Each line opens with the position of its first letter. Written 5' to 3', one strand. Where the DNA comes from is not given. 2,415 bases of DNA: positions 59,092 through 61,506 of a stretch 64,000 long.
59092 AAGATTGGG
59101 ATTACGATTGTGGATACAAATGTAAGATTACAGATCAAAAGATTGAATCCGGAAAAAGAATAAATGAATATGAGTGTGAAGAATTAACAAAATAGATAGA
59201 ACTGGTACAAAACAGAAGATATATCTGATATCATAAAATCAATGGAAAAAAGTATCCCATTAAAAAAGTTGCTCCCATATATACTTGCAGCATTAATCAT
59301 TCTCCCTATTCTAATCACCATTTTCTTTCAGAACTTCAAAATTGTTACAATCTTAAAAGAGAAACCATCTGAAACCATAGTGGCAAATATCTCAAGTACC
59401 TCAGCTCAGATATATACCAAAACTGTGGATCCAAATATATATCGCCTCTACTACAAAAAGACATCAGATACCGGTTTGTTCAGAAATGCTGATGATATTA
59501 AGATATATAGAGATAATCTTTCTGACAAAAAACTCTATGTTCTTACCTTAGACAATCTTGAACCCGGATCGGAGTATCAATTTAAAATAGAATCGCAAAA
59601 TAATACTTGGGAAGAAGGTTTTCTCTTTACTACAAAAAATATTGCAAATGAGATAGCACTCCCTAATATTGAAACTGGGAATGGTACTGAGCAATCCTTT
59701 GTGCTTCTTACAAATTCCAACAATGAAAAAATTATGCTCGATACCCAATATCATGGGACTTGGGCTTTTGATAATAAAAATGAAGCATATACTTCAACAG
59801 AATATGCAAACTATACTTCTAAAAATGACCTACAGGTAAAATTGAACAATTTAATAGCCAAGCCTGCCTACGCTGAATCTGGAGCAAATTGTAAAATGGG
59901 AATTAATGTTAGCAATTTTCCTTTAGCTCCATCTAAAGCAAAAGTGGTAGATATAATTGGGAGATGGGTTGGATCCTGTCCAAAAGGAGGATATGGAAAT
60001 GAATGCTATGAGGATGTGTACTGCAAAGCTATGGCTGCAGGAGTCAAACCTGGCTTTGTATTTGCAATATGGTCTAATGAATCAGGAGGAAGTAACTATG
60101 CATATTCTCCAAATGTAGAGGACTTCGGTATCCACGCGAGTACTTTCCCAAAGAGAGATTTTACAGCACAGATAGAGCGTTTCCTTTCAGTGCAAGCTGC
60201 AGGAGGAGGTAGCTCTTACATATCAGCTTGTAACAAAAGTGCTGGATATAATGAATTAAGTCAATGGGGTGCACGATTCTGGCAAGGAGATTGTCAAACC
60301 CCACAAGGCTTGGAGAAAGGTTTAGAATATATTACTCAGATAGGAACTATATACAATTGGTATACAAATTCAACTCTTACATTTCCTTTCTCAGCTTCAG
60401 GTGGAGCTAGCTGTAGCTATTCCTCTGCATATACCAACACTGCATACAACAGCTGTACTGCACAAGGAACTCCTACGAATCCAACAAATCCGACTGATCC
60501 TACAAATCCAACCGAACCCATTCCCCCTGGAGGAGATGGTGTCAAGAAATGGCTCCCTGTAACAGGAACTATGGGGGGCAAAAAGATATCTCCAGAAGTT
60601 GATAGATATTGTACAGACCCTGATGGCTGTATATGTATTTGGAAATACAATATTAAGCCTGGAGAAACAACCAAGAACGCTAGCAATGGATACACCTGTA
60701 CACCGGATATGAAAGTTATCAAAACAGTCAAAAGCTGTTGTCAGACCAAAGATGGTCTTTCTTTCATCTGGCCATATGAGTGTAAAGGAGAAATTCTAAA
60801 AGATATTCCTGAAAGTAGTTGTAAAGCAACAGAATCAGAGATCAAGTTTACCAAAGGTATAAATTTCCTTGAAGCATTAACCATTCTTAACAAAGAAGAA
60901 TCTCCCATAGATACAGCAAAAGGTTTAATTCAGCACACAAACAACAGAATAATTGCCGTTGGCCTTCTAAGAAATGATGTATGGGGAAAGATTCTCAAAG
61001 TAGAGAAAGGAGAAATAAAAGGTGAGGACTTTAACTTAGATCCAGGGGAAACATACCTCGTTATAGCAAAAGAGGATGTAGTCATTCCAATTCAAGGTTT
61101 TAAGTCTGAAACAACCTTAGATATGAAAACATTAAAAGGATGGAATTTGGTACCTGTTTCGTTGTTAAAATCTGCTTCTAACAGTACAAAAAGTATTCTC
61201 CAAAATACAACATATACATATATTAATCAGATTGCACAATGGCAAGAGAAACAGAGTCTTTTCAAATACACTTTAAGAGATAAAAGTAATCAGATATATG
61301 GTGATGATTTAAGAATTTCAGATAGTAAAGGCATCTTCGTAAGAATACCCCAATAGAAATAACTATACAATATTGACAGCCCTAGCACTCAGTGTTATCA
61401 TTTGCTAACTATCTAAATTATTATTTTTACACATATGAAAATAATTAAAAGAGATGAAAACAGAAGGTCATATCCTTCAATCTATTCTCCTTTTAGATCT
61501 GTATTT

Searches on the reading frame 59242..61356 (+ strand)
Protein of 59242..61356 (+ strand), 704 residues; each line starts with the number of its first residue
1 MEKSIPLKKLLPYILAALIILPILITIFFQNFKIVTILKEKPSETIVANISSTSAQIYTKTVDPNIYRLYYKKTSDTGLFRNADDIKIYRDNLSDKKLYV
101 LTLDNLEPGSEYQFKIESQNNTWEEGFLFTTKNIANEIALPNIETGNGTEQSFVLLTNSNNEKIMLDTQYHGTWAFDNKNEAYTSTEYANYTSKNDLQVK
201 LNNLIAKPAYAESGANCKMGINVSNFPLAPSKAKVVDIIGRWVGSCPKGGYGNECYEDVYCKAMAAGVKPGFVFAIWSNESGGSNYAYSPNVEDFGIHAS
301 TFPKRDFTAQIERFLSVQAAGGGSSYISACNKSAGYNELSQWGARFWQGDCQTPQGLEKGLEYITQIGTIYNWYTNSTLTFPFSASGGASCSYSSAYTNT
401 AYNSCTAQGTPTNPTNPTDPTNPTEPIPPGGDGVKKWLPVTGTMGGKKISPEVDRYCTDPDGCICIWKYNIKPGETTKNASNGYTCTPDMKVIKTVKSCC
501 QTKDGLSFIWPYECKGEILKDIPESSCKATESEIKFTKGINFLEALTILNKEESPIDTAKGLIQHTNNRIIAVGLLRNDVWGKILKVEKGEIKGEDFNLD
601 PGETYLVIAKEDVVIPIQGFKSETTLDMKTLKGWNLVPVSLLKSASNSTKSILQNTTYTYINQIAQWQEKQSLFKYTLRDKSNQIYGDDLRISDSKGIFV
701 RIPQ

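Call 74: search_protein_families(library=pfam, proteins=[window:59242-61356:+], max_evalue=0.001)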
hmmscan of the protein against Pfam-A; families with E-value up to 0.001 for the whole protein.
window:59242-61356:+ (704 aa): 1 family
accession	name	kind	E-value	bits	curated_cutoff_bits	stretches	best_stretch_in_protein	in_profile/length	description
PF16656.11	Pur_ac_phosph_N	-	5.8e-05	24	30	1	58-131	20-93/93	Purple acid Phosphatase, N-terminal domain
